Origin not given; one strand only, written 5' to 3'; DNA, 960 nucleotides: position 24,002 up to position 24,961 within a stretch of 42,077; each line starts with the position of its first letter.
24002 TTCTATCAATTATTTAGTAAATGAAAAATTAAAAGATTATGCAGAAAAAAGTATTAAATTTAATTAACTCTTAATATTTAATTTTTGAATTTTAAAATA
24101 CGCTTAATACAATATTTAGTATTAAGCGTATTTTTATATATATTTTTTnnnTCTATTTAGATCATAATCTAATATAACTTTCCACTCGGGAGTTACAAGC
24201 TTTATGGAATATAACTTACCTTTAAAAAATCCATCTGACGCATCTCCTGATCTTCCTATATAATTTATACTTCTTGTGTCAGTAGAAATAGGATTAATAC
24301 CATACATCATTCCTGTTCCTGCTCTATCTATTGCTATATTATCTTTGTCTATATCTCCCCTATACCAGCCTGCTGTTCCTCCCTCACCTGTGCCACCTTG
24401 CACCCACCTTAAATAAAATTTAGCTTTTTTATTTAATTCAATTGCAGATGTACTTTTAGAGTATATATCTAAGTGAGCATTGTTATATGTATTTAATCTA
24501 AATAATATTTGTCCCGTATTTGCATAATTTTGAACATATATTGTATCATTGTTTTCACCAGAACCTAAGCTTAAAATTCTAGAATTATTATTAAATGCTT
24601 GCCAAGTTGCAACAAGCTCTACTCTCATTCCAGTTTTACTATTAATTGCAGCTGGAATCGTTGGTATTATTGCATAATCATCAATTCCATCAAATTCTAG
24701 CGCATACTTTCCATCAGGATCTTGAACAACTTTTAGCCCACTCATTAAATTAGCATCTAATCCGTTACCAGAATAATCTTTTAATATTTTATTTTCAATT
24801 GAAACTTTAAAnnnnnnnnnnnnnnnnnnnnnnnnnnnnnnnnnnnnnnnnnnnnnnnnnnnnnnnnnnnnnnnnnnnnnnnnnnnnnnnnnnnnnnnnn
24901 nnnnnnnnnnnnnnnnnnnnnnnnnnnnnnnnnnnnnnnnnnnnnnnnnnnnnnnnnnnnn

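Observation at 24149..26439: Third, monocistronic paralog carrying a LamG/concanavalin-like lectin head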

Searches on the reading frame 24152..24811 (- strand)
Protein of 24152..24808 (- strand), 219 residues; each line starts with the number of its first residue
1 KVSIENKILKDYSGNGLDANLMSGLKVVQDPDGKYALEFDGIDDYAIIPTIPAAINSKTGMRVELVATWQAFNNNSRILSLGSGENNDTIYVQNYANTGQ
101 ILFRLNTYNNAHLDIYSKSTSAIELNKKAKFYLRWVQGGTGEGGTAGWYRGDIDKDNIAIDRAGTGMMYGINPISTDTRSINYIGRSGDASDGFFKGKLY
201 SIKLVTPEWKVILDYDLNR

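Call 7: search_protein_families(library=pfam, proteins=[window:24152-24808:-], max_evalue=10)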
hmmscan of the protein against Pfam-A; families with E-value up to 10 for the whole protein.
seq(219 aa): 0 families

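Call 11: find_homologous_proteins(query=window:24152-24808:-, max_evalue=0.01)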
Query seq(219 aa): 130 candidates shared short words with the query, none scored E <= 0.01.

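Call 15: search_solved_structures(query=A2, max_evalue=10, show_alignments=3)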
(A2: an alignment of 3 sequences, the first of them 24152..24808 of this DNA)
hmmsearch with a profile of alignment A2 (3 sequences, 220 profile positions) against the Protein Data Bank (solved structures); distinct sequences matched with E-value up to 10: 4.
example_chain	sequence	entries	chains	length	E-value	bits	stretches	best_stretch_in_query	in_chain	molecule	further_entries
4qvs_A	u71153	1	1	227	0.093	15.5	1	10-55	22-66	S-layer domain-containing protein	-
6cjz_A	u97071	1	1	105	0.33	13.7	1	75-151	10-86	Amoebiasin-1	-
5swk_C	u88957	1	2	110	0.4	13.4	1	75-151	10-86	De novo protein based on the inhibitor Amoebiasin-1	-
4yom_A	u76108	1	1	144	0.98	12.1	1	15-69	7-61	Serine/threonine-protein kinase BRSK2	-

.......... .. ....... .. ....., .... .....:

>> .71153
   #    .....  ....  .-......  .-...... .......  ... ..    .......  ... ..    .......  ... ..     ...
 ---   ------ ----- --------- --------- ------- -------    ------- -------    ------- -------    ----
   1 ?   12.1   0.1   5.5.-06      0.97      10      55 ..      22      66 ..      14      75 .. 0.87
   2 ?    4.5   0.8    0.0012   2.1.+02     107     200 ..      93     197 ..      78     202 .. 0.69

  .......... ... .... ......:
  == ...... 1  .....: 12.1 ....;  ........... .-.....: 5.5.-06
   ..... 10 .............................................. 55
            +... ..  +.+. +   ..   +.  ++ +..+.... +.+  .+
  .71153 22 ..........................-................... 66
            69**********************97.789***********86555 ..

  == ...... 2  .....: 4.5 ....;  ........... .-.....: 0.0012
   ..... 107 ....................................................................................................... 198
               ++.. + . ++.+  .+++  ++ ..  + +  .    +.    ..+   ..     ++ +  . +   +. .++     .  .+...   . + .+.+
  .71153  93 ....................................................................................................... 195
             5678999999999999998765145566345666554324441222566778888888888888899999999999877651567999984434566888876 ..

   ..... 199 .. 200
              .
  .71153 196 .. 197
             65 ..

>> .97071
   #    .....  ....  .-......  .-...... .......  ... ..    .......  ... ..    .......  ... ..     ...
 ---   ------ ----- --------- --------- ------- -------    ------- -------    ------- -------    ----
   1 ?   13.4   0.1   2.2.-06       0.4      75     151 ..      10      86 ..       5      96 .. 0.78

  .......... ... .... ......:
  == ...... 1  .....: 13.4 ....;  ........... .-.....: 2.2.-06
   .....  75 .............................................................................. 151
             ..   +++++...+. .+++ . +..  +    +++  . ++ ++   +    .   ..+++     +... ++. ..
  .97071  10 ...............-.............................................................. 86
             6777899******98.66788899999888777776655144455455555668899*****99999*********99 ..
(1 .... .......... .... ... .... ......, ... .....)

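Call 23: predict_structure(alignment_id=A2)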
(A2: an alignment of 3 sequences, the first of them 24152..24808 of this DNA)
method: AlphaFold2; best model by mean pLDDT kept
length: 219 residues; sequences in the alignment: 3
mean_pLDDT: 36.0   pTM: 0.40
mean pLDDT of the five models: 36.0, 32.5, 29.3, 28.5, 25.0
residues with pLDDT >= 90: 0; 70-90: 0; 50-70: 39; < 50: 180
segments of 3 or more residues with pLDDT < 50: 1-23, 41-196
pLDDT, mean of each block of 10 residues (from residue 1): 39 40 55 61 45 41 45 31 28 31 32 23 24 24 23 26 23 22 22 45 53 58
secondary structure, 60 per line:
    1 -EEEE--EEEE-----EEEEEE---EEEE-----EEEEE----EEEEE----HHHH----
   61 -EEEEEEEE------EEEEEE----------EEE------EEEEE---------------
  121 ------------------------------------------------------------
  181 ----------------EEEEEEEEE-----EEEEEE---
elements in order: E2-5 E8-11 E17-22 E26-29 E35-39 E44-48 H53-56 E62-69 E76-81 E92-94 E101-105 E197-205 E211-216

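Call 24: search_protein_representatives(alignment_id=A2)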
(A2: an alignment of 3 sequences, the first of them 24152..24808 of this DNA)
Query: 3 sequences, 220 profile positions. Proteins with E-value up to 0.001 (for the whole library): 778; up to 1e-10: 141; up to 1e-30: 19. The best 150 are listed.
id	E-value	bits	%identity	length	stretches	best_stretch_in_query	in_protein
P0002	2.7e-121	419.4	-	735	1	1-220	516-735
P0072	4.0e-59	216.2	-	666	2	9-220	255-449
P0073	4.8e-59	215.9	-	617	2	4-220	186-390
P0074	4.2e-53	196.5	-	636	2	5-219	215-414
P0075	4.4e-51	189.9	-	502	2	7-218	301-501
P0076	2.2e-50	187.6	-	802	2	10-220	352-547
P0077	2.9e-49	183.9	-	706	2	10-219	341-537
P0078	2.1e-48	181.1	-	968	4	9-106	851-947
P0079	3.7e-45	170.5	-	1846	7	9-205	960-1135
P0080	1.1e-43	165.7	-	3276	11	37-205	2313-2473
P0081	7.5e-41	156.4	-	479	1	1-220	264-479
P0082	1.1e-36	142.8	-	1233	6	10-206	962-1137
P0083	1.3e-35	139.3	-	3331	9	31-106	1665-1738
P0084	1.3e-35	139.3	-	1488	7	36-111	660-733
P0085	2.7e-33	131.7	-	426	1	4-220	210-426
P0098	6.1e-26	107.7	-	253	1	13-220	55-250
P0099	4.1e-25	105.0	-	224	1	9-219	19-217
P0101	9.6e-25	103.7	-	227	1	7-217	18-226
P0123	1.8e-19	86.5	-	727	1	7-218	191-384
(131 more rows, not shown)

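Call 25: search_protein_families(library=pfam, proteins=[P0072, P0073, P0074, P0075, P0081, P0085, P0098, P0099, P0101, P0078], max_evalue=0.01)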
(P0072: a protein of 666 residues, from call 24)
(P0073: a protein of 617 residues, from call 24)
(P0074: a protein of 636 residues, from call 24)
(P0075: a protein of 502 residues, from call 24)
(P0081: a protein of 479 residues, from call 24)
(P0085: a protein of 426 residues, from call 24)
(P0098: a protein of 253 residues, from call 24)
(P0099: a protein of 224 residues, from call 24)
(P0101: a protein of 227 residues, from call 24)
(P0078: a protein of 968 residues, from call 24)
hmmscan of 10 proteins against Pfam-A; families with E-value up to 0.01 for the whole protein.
P0072 (666 aa): 3 families
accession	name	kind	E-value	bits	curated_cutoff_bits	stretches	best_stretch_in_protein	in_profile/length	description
PF13385.13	Laminin_G_3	-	1.5e-12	48.4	27.6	2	287-434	1-140/151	Concanavalin A-like lectin/glucanases superfamily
PF23797.1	Beta-prop_ELP1_2nd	-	8.3e-05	23.1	27.8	0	95-185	112-192/273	ELP1 N-terminal second beta-propeller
PF22962.3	Ig_NUP210_7th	-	0.0087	16.7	27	0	348-385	34-70/99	NUP210 Ig-like domain 7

P0073 (617 aa): 1 family
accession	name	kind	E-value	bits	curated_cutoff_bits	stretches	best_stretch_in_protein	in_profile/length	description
PF13385.13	Laminin_G_3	-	5.3e-16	59.5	27.6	2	442-596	1-140/151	Concanavalin A-like lectin/glucanases superfamily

P0074 (636 aa): 2 families
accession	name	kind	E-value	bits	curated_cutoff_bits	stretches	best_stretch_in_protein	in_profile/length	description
PF13385.13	Laminin_G_3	-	0.00058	20.5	27.6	0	467-616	1-141/151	Concanavalin A-like lectin/glucanases superfamily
PF09892.16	DUF2119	-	0.0095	15.8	30.5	0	315-380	11-77/188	Uncharacterized protein conserved in archaea (DUF2119)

P0075 (502 aa): 1 family
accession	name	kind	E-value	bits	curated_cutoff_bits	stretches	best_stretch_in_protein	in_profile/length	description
PF13385.13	Laminin_G_3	-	0.0013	19.4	27.6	0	138-288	4-142/151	Concanavalin A-like lectin/glucanases superfamily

P0081 (479 aa): 2 families
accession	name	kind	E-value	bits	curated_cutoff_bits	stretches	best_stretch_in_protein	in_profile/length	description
PF13385.13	Laminin_G_3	-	1.7e-06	28.7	27.6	1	304-460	1-136/151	Concanavalin A-like lectin/glucanases superfamily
PF07963.17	N_methyl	-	0.0087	16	21.2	0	1-26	1-26/27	Prokaryotic N-terminal methylation motif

P0085 (426 aa): 1 family
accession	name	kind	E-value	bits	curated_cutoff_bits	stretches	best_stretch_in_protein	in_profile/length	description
PF17974.7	GalBD_like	-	0.0012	19.3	26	1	237-295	74-134/190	Galactose-binding domain-like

P0098 (253 aa): 1 family
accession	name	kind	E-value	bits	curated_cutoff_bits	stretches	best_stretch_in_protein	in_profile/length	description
PF13385.13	Laminin_G_3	-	3.7e-09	37.3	27.6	1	83-235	1-140/151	Concanavalin A-like lectin/glucanases superfamily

P0099 (224 aa): 0 families

P0101 (227 aa): 0 families

P0078 (968 aa): 1 family
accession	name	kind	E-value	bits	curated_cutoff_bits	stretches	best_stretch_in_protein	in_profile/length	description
PF12810.13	ALK_LTK_GRD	-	2e-30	107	24.5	1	219-452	6-220/243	ALK/LTK, Glycine-rich domain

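Call 30: search_solved_structures(query=A4, max_evalue=1, show_alignments=2)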
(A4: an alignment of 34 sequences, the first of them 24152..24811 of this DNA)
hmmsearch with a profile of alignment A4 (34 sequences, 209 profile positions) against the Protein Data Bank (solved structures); distinct sequences matched with E-value up to 1: 1.
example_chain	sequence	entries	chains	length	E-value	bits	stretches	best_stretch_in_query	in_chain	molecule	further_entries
4qvs_A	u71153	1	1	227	7.6e-08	35.8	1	5-188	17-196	S-layer domain-containing protein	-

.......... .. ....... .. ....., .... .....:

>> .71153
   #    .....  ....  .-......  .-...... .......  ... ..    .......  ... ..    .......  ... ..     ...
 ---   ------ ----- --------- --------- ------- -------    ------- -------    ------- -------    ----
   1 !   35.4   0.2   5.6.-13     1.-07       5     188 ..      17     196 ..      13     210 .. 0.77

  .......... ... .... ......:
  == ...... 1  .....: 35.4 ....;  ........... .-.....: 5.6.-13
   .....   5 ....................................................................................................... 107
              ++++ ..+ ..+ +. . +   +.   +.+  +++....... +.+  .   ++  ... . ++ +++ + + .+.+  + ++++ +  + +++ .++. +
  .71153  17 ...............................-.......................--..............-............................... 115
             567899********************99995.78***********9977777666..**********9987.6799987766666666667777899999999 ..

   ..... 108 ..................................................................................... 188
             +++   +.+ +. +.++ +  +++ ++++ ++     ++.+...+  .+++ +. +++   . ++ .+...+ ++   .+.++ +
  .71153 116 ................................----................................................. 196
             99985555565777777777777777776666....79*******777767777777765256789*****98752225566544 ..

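Call 37: predict_structure(alignment_id=A4)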
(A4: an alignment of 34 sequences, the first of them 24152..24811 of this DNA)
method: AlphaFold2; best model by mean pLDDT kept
length: 220 residues; sequences in the alignment: 34
mean_pLDDT: 90.6   pTM: 0.88
mean pLDDT of the five models: 90.6, 89.1, 87.5, 87.3, 85.3
residues with pLDDT >= 90: 155; 70-90: 53; 50-70: 11; < 50: 1
segments of 3 or more residues with pLDDT < 50: none
pLDDT, mean of each block of 10 residues (from residue 1): 80 97 96 97 98 79 96 97 87 96 90 90 96 88 64 94 84 82 96 97 93 96
secondary structure, 60 per line:
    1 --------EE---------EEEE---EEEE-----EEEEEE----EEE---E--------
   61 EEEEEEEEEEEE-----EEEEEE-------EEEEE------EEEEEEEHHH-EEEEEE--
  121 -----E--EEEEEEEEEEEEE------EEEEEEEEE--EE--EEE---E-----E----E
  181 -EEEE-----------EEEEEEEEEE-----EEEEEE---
elements in order: E20-23 E27-30 E36-41 E46-48 E61-72 E78-83 E91-95 E102-108 E113-118 E129-141 E148-156 E163-165 E182-185 E197-206 E212-217

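Call 40: fold_search(model_id=the predicted structure, library=pdb)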
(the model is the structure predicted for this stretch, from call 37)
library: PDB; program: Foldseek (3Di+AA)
matches with E <= 10: 815; with E <= 0.001: 88
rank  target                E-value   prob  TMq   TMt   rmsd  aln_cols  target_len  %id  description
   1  6w4q_C                9.8e-06  1.00  0.55  0.20   6.8       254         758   11  Crystal structure of full-length tailspike protein 2 (TSP2, ORF211) ) from Escherichia coli O157:H7 bacteriophage CAB1 (released 2021-01-20)
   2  6w4q_B                1.1e-05  1.00  0.57  0.20   6.2       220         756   12  Crystal structure of full-length tailspike protein 2 (TSP2, ORF211) ) from Escherichia coli O157:H7 bacteriophage CAB1 (released 2021-01-20)
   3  5w6p_A                1.6e-05  1.00  0.57  0.22   6.4       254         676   12  Crystal structure of Bacteriophage CBA120 tailspike protein 2 enzymatically active domain (TSP2dN, orf211) (released 2018-10-24)
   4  9oz8_C                2.7e-05  1.00  0.56  0.18   7.7       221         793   14  Cryo-EM structure of chicken NEL dimer bound with one human NICOL. (released 2026-02-25)
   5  5w6p_F                3.1e-05  1.00  0.57  0.22   6.6       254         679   12  Crystal structure of Bacteriophage CBA120 tailspike protein 2 enzymatically active domain (TSP2dN, orf211) (released 2018-10-24)
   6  1pz8_D                3.5e-05  1.00  0.51  0.61   3.9       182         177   17  Modulation of agrin function by alternative splicing and Ca2+ binding (released 2004-04-13)
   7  9oz8_B                3.7e-05  1.00  0.59  0.19   6.5       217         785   13  Cryo-EM structure of chicken NEL dimer bound with one human NICOL. (released 2026-02-25)
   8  6w4q_A                3.7e-05  1.00  0.54  0.19   6.4       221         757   13  Crystal structure of full-length tailspike protein 2 (TSP2, ORF211) ) from Escherichia coli O157:H7 bacteriophage CAB1 (released 2021-01-20)
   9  6w4q_E                4.1e-05  1.00  0.55  0.20   6.9       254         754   11  Crystal structure of full-length tailspike protein 2 (TSP2, ORF211) ) from Escherichia coli O157:H7 bacteriophage CAB1 (released 2021-01-20)
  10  9qc7_B                4.1e-05  1.00  0.49  0.12   8.7       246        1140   13  BoNT-NTNH complex from Clostridium botulinum Serotype B1 (released 2025-09-10)
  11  6w4q_D                4.3e-05  1.00  0.56  0.19   6.2       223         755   13  Crystal structure of full-length tailspike protein 2 (TSP2, ORF211) ) from Escherichia coli O157:H7 bacteriophage CAB1 (released 2021-01-20)
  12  3v0a_B                4.3e-05  1.00  0.48  0.11   6.9       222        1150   11  2.7 angstrom crystal structure of BoNT/Ai in complex with NTNHA (released 2012-03-14)
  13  1pz7_B                4.5e-05  1.00  0.48  0.55   4.4       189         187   16  Modulation of agrin function by alternative splicing and Ca2+ binding (released 2004-04-13)
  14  1qu0_C                6.1e-05  1.00  0.50  0.59   5.1       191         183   14  CRYSTAL STRUCTURE OF THE FIFTH LAMININ G-LIKE MODULE OF THE MOUSE LAMININ ALPHA2 CHAIN (released 1999-12-03)
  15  3pve_B                6.4e-05  1.00  0.48  0.59   5.9       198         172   17  Crystal structure of the G2 domain of Agrin from Mus Musculus (released 2011-01-19)
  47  7oa7                  2.9e-04  1.00  0.44  0.30   6.8       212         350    8  PilC minor pilin of Streptococcus sanguinis 2908 type IV pili (released 2022-05-04)
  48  3gne_A                2.9e-04  1.00  0.40  0.37   8.1       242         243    9  Crystal structure of alginate lyase vAL-1 from Chlorella virus (released 2009-10-20)
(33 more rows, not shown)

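Call 99: fold_search(model_id=the predicted structure, library=viral)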
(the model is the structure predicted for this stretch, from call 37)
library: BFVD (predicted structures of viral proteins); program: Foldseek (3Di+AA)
matches with E <= 10: 1010; with E <= 0.001: 257
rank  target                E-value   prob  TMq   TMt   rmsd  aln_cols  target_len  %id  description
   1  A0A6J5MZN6            4.6e-08  1.00  0.62  0.58   5.6       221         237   17  Concanavalin A-like lectin/glucanases superfamily [uncultured Caudovirales phage]
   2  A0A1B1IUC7            1.7e-07  1.00  0.58  0.50   9.2       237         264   16  (no name in the UniProt tables at hand)
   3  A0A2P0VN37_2          1.8e-07  1.00  0.61  0.19   4.1       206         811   19  Concanavalin A-like lectin/glucanase domain-containing protein [Tetraselmis virus 1]
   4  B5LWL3                1.8e-07  1.00  0.59  0.38   6.7       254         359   13  LamG-like jellyroll fold domain-containing protein [Feldmannia species virus]
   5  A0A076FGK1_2          2.1e-07  1.00  0.59  0.15   5.2       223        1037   16  Putative concanavalin A-like lectin/glucanase superfamily protein [Aureococcus anophagefferens virus]
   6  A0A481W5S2            2.5e-07  1.00  0.54  0.52   8.7       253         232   14  Uncharacterized protein [Pseudomonas phage Psa21]
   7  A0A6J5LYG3            3.0e-07  1.00  0.55  0.35   5.6       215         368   14  Concanavalin A-like lectin/glucanases superfamily [uncultured Caudovirales phage]
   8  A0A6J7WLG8            4.3e-07  1.00  0.61  0.61   7.8       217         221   14  Concanavalin A-like lectin/glucanases superfamily [uncultured Caudovirales phage]
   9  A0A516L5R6            6.2e-07  1.00  0.55  0.11   6.7       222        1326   13  (no name in the UniProt tables at hand)
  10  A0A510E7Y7            7.5e-07  1.00  0.59  0.36   5.7       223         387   16  (no name in the UniProt tables at hand)
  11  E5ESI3                7.9e-07  1.00  0.67  0.14   4.8       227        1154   12  (no name in the UniProt tables at hand)
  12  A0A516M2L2            7.9e-07  1.00  0.57  0.16   6.2       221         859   14  (no name in the UniProt tables at hand)
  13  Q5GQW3                7.9e-07  1.00  0.56  0.39   6.0       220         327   15  Virion structural protein [Synechococcus phage S-PM2]
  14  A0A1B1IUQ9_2          8.8e-07  1.00  0.57  0.10   4.0       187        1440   16  (no name in the UniProt tables at hand)
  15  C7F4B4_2              9.7e-07  1.00  0.48  0.14  13.6       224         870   13  (no name in the UniProt tables at hand)
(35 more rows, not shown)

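Call 104: search_protein_families(library=ncbifam, proteins=[P0081, P0123, P0072], max_evalue=0.1)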
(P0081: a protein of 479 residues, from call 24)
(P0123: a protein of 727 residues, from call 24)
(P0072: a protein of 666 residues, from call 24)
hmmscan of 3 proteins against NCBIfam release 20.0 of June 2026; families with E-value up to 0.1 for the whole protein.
P0081 (479 aa): 0 families

P0123 (727 aa): 10 families
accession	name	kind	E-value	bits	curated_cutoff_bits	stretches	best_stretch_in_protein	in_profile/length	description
TIGR02532.1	IV_pilin_GFxxxE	domain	3.9e-06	26.5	16.3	1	4-27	1-24/24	prepilin-type N-terminal cleavage/methylation domain-containing protein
NF041002.1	pilin_ComGF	equivalog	0.0053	17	80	1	5-95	2-91/139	competence type IV pilus minor pilin ComGF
TIGR01708.2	typeII_sec_gspH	equivalog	0.0061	16.6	80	1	5-30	2-27/169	type II secretion system minor pseudopilin GspH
NF040982.1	ComGD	equivalog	0.01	16.3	70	1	5-42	2-39/139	competence type IV pilus minor pilin ComGD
NF041013.1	T4P_ComGE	equivalog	0.014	15.5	49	1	2-39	1-38/83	competence type IV pilus minor pilin ComGE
TIGR01710.1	typeII_sec_gspG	equivalog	0.021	14.8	88.85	1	6-61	2-57/134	type II secretion system major pseudopilin GspG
TIGR01707.1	gspI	equivalog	0.025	15.1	44.35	1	6-36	1-28/101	type II secretion system minor pseudopilin GspI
NF007800.0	PRK10506.1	equivalog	0.027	14.3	158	1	1-24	5-28/163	prepilin peptidase-dependent protein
NF007862.0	PRK10574.1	equivalog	0.029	14.5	138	1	1-27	1-27/145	prepilin peptidase-dependent pilin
NF041560.1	T6SS_Burk_ExIF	subfamily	0.052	13.2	90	1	7-71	159-224/234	putative type VI secretion system effector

P0072 (666 aa): 2 families
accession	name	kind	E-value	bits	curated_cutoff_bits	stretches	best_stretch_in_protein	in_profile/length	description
NF042946.1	3PPDioc_HcaE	equivalog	0.0024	17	830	0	565-632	364-435/450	3-phenylpropionate/cinnamic acid dioxygenase subunit alpha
NF011142.0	PRK14555.1-3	equivalog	0.083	12.6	237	0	252-300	73-121/154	RNA-binding protein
